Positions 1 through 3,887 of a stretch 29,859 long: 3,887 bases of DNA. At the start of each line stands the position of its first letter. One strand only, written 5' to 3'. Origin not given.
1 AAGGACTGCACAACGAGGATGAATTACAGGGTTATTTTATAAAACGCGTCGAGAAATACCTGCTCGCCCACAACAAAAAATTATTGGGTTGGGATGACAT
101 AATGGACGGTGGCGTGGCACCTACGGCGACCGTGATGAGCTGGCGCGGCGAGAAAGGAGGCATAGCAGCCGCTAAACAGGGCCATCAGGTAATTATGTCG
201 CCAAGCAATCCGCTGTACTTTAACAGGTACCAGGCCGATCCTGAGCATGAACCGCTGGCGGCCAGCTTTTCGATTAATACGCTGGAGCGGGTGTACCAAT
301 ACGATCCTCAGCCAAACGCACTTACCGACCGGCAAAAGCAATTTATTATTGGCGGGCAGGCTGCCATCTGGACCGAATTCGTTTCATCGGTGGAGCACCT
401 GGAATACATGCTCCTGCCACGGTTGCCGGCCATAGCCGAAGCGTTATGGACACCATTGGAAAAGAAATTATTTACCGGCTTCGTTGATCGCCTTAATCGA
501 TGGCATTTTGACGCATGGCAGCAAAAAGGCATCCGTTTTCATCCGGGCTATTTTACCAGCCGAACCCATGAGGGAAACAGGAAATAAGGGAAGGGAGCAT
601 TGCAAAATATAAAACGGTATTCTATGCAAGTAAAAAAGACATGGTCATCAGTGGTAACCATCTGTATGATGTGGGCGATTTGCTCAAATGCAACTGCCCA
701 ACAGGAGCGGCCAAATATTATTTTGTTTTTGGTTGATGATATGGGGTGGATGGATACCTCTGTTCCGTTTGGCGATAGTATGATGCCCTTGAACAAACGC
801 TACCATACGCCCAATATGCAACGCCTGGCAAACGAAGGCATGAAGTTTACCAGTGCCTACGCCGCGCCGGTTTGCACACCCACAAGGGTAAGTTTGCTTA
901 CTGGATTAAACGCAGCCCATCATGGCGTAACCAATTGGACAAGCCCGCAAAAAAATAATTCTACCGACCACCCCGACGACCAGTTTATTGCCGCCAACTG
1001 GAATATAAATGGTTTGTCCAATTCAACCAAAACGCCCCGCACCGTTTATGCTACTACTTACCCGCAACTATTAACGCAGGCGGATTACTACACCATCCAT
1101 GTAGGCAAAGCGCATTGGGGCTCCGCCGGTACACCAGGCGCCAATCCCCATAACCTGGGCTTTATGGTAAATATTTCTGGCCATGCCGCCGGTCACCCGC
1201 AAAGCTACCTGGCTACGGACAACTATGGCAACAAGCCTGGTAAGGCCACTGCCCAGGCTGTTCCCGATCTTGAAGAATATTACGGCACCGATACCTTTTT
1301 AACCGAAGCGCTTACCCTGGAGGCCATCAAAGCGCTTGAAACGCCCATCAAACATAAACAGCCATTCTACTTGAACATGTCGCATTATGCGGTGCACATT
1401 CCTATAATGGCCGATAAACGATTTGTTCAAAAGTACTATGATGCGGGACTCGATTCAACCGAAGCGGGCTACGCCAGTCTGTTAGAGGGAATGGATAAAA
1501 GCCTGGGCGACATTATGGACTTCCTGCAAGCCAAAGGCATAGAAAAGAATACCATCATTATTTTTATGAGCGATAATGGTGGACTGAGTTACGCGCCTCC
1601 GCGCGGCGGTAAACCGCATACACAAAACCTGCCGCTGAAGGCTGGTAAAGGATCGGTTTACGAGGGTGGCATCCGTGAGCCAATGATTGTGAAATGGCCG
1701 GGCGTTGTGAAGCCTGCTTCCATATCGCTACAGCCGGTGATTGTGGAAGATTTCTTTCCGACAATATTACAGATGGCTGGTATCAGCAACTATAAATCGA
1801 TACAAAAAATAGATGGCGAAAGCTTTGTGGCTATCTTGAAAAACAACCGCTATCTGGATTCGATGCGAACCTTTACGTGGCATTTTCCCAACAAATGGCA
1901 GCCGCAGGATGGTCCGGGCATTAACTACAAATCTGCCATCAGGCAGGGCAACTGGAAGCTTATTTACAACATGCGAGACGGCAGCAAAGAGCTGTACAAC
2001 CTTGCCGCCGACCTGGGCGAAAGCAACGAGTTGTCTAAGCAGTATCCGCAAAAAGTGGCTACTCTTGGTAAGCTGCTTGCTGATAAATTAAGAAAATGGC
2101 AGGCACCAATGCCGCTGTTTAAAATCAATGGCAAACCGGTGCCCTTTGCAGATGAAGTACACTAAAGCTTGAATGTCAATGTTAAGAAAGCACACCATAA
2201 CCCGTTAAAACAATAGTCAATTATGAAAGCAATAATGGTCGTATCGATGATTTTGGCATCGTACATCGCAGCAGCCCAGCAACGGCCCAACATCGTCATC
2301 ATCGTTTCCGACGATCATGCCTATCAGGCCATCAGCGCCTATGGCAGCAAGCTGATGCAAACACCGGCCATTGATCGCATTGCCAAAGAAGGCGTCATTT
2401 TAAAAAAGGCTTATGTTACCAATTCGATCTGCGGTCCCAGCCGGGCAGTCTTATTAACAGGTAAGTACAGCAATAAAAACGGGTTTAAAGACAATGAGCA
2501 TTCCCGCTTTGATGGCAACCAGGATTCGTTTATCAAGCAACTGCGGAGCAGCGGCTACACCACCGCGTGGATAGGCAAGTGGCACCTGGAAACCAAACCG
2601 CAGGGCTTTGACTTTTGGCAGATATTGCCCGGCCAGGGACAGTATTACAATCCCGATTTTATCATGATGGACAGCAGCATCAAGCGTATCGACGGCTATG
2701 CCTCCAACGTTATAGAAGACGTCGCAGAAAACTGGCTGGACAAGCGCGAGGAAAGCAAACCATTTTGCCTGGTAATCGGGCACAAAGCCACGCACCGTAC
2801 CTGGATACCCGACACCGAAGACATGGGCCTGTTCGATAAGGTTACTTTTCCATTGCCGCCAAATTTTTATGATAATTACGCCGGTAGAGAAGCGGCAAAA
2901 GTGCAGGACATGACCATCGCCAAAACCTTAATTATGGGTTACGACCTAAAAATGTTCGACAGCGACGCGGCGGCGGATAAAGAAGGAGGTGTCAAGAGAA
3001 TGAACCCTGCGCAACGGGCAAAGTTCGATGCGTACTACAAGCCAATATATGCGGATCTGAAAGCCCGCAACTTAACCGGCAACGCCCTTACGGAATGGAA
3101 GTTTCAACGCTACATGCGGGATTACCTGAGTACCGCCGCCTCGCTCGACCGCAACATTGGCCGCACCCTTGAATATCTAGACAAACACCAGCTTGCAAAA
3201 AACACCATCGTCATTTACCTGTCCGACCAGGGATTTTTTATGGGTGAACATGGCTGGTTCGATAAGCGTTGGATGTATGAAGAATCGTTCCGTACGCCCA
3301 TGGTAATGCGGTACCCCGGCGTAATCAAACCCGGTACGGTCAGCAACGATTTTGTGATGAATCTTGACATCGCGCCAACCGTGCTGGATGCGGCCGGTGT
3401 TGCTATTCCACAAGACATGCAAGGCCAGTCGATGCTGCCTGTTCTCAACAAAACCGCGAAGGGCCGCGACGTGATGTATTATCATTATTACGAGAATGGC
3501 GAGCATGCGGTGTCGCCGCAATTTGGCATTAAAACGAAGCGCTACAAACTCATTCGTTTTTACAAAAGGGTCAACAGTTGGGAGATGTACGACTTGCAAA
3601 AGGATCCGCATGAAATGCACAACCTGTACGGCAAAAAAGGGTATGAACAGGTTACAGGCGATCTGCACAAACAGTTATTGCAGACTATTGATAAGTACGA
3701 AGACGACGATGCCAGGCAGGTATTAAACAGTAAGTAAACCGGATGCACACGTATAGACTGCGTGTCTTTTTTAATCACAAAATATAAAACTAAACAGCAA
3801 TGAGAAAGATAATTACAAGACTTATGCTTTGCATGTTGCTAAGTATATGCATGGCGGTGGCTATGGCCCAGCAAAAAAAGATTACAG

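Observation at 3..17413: PNGase-centred PUL: candidate system for sulfated/fucosylated (possibly invertebrate-type) N-glycoproteins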

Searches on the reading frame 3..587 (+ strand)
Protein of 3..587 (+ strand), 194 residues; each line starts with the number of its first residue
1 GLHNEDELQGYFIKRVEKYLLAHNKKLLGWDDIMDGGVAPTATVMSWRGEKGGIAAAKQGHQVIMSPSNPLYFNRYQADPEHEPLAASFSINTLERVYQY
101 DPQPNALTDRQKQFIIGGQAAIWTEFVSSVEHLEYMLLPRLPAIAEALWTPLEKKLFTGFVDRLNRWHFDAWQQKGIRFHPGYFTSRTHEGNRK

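Call 3: search_protein_families(library=pfam, proteins=[window:3-587:+])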
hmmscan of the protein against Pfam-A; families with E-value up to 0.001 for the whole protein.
window:3-587:+ (194 aa): 1 family
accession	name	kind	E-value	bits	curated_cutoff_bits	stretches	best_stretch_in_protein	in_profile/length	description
PF00728.28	Glyco_hydro_20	-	1.8e-38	133.3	22.3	1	2-151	191-347/348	Glycosyl hydrolase family 20, catalytic domain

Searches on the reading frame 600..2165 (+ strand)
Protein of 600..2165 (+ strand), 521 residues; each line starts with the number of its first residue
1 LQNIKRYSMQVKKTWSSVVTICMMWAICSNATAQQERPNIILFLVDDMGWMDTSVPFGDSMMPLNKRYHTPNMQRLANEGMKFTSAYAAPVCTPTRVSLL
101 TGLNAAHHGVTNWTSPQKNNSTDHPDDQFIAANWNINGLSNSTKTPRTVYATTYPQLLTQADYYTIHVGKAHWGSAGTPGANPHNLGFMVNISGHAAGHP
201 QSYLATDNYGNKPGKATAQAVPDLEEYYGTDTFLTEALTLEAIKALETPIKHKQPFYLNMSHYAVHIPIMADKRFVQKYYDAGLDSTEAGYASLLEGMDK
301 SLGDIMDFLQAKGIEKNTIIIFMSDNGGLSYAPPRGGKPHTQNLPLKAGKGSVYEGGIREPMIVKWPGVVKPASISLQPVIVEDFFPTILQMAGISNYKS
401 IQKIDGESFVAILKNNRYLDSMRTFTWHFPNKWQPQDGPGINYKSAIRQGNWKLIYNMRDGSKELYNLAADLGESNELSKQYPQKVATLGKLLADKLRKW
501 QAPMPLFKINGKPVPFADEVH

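Call 3: search_protein_families(library=pfam, proteins=[window:600-2165:+])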
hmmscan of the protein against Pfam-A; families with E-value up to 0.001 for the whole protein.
window:600-2165:+ (521 aa): 3 families
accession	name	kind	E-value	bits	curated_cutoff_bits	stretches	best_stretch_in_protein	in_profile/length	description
PF00884.28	Sulfatase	-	2.3e-40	139.2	25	1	38-395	1-301/301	Sulfatase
PF16347.10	SGSH_C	-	4.5e-14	53.3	29.3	1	352-499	10-150/154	N-sulphoglucosamine sulphohydrolase, C-terminal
PF01663.27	Phosphodiest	-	7.1e-11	42.7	23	1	66-332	16-225/342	Type I phosphodiesterase / nucleotide pyrophosphatase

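Call 6: search_solved_structures(query=window:600-2165:+, max_evalue=1e-20)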
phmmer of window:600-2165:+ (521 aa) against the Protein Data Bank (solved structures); distinct sequences matched with E-value up to 1e-20: 37.
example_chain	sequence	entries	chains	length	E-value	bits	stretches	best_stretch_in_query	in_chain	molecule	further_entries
7oza_AAA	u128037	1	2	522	6.1e-177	592.6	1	35-520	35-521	Putative secreted sulfatase ydeN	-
6uss_A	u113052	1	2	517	5e-174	583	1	35-520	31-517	Sulfatase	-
9s8f_A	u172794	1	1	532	1.7e-125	422.8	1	33-511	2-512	Sulfatase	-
7oz9_AAA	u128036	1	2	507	5.4e-110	371.7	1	32-516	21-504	N-acetylgalactosamine-6-sulfatase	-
9fo1_A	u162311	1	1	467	4.7e-78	266.3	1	35-508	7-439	k-carrageenan sulfatase S1_16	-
6ust_A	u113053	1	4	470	1.8e-67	231.3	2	287-497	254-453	N-acetylgalactosamine 6-sulfate sulfatase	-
7stt_A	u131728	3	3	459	3.1e-51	177.8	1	291-508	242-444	N-acetylgalactosamine-6-sulfatase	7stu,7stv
9hh3_A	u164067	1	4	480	4.5e-40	140.9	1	33-504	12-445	Sulfatase, family S1-19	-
6bia_A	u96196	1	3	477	1.7e-39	139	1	155-483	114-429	Sulfatase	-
9hh2_A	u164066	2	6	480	1.3e-38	136.1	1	33-504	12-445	Sulfatase, family S1-19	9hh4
6prm_A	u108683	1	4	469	1e-37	133.2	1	34-495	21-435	exo-4S-kappa carrageenan S1 sulfatase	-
6b0k_A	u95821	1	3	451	7.7e-37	130.3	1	155-483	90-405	Iota-carrageenan sulfatase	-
6b0j_A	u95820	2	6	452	7.8e-37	130.3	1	155-483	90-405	Iota-carrageenan sulfatase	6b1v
6psm_A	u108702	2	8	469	1.7e-36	129.2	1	34-495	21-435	exo-4S-kappa carrageenan S1 sulfatase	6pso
7ana_AAA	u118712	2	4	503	2e-34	122.3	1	33-494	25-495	N-acetylgalactosamine-6-sulfatase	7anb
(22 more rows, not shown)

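Call 41: search_protein_families(library=ncbifam, proteins=[window:600-2165:+], max_evalue=0.00001)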
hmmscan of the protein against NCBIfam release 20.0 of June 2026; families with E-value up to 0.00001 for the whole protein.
window:600-2165:+ (521 aa): 4 families
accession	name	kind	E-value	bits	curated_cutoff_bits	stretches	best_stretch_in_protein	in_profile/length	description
NF010322.0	PRK13759.1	equivalog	6.5e-41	140.3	481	2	288-499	267-459/486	arylsulfatase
TIGR03417.1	chol_sulfatase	equivalog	3.3e-28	98.8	433.45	2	291-502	255-442/500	choline-sulfatase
NF045661.1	HdlasePehA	equivalog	3.5e-18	65.5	900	2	38-279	3-225/506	phosphoric/sulfuric ester hydrolase PehA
NF052527.1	Mn_arylsulf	exception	1.9e-16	60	850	1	37-111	1-70/479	manganese-dependent arylsulfatase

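Call 49: search_solved_structures(query=window:600-2165:+, max_evalue=1e-170, show_alignments=1)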
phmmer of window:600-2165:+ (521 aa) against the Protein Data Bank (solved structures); distinct sequences matched with E-value up to 1e-170: 2.
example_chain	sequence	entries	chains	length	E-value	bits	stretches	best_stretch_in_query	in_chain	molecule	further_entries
7oza_AAA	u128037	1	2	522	6.1e-177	592.6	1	35-520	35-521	Putative secreted sulfatase ydeN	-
6uss_A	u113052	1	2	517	5e-174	583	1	35-520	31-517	Sulfatase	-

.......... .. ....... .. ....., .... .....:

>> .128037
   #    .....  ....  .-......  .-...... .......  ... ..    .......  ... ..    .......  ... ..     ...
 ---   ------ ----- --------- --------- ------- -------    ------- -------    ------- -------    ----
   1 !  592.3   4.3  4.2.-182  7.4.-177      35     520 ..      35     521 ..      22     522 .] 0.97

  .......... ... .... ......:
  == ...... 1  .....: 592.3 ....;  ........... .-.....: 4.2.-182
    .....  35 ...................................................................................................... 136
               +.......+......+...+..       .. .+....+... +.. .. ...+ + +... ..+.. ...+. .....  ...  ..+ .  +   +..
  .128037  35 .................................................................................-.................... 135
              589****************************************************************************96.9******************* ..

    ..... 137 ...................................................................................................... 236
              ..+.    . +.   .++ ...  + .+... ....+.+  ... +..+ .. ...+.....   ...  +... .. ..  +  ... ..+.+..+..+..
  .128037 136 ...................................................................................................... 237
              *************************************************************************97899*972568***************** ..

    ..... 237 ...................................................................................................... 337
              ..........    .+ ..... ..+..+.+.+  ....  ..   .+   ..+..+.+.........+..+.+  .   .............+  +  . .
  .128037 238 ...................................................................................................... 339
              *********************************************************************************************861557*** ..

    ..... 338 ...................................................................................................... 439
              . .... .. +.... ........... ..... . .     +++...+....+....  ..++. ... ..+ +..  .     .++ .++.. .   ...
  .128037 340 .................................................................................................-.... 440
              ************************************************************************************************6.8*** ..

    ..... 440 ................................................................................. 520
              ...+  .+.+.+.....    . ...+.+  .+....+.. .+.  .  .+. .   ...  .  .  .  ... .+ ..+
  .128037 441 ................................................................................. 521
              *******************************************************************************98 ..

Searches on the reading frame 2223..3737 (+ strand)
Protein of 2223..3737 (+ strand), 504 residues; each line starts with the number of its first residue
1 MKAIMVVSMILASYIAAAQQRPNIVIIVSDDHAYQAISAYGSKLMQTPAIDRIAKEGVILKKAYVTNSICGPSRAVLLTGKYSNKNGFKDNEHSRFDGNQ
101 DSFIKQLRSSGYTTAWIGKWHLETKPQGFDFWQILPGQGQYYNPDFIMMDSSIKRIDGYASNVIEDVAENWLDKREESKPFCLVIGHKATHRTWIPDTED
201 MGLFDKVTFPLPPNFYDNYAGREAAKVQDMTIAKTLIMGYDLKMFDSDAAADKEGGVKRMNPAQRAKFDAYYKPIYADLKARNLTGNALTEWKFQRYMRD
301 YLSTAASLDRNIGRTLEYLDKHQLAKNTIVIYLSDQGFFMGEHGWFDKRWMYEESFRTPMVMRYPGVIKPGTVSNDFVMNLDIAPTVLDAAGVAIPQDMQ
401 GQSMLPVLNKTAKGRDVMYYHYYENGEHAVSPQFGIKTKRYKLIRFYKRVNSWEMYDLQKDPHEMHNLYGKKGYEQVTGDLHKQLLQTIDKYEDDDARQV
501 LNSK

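Call 3: search_protein_families(library=pfam, proteins=[window:2223-3737:+])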
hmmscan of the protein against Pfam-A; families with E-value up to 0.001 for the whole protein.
window:2223-3737:+ (504 aa): 3 families
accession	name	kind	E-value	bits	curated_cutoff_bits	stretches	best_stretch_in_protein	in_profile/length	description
PF16347.10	SGSH_C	-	3.7e-67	225.7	29.3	1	341-489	1-152/154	N-sulphoglucosamine sulphohydrolase, C-terminal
PF00884.28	Sulfatase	-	3.7e-51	174.7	25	1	22-393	1-301/301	Sulfatase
PF01663.27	Phosphodiest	-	1.7e-08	34.9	23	0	302-339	185-222/342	Type I phosphodiesterase / nucleotide pyrophosphatase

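Call 7: search_solved_structures(query=window:2223-3737:+, max_evalue=1e-20)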
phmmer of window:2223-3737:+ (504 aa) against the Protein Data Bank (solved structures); distinct sequences matched with E-value up to 1e-20: 66 (the best 60 are shown).
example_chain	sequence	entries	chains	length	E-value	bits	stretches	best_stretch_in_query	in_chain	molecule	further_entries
7p24_AAA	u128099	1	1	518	2.8e-163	547.6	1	17-494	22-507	Mucin-desulfating sulfatase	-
5g2v_A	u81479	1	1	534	2.9e-148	498.1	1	20-497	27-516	N-ACETYLGLUCOSAMINE-6-SULFATASE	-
9s03_A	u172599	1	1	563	2.9e-145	488.1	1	20-493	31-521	Putative sulfatase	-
7ebp_A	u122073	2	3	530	2.6e-121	409.2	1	18-485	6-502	Sulfatase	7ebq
9s8y_A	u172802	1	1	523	4.1e-121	408.5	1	21-485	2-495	Sulfatase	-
7lha_A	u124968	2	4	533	2.1e-78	267.6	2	18-226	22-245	Exo-L-galactose-6-sulfatase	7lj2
7snj_A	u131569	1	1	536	1.8e-76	261.3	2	11-218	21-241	Arylsulfatase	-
7sno_A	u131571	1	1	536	1.5e-75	258.2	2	11-218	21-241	Arylsulfatase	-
6hr5_A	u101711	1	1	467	2.6e-48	168.3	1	293-495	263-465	Alpha-L-rhamnosidase/sulfatase (GH78)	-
9ihk_D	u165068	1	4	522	1.1e-43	153.1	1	295-494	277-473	Sulfatase_S1_30A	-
7stt_A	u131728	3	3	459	7.9e-43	150.3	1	301-474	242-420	N-acetylgalactosamine-6-sulfatase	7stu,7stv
9fo1_A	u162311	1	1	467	1.5e-38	136.2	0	300-469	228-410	k-carrageenan sulfatase S1_16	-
2qzu_A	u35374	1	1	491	3.4e-37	131.7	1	293-498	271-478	Putative sulfatase yidJ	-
6pt4_B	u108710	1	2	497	1.2e-35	126.6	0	289-494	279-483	exo-2S-iota carrageenan S1 sulfatase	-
6bia_A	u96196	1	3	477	1.1e-34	123.4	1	16-158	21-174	Sulfatase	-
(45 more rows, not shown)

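Call 41: search_protein_families(library=ncbifam, proteins=[window:2223-3737:+], max_evalue=0.00001)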
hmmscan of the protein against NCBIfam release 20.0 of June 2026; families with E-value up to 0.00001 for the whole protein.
window:2223-3737:+ (504 aa): 5 families
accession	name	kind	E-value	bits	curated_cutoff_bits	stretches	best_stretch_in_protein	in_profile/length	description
NF010322.0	PRK13759.1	equivalog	2.5e-60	204.4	481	2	287-494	256-462/486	arylsulfatase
TIGR03417.1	chol_sulfatase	equivalog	2.6e-50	171.7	433.45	2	279-487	233-438/500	choline-sulfatase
NF045661.1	HdlasePehA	equivalog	4.2e-41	141.1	900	2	286-488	269-484/506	phosphoric/sulfuric ester hydrolase PehA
NF052527.1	Mn_arylsulf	exception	1.2e-37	130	850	2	289-494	255-457/479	manganese-dependent arylsulfatase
NF051873.1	AlkPhosPhoY32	equivalog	3.5e-06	25.8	1000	0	7-93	5-92/539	alkaline phosphatase PhoY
